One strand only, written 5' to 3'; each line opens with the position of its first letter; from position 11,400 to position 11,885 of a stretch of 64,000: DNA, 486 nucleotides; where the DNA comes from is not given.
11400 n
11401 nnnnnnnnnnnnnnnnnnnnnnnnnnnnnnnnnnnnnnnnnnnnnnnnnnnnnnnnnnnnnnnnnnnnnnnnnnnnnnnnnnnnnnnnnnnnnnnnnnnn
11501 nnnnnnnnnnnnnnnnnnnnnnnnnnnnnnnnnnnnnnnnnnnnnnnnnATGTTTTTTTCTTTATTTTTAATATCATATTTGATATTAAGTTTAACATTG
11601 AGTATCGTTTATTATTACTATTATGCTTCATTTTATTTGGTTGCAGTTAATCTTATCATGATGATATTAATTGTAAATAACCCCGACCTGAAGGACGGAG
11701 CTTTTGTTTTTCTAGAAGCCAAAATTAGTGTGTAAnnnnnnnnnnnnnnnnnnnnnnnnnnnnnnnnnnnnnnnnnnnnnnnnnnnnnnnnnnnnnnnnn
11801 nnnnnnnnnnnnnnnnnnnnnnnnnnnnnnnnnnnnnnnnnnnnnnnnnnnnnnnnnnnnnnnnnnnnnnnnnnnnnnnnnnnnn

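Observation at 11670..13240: tnpB-only IS200/IS605-type element with hairpin ends inserted in a phage early region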

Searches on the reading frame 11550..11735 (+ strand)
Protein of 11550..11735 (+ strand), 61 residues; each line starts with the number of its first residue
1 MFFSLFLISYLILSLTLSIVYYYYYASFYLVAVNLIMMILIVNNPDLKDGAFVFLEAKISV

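Call 3: search_protein_families(library=pfam, proteins=[window:11550-11735:+], max_evalue=0.01)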
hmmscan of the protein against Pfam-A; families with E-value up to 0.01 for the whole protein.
window:11550-11735:+ (61 aa): 0 families

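Call 13: search_protein_families(library=phrogs, proteins=[window:11550-11735:+], max_evalue=0.001)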
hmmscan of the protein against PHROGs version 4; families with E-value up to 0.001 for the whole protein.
window:11550-11735:+ (61 aa): 0 families
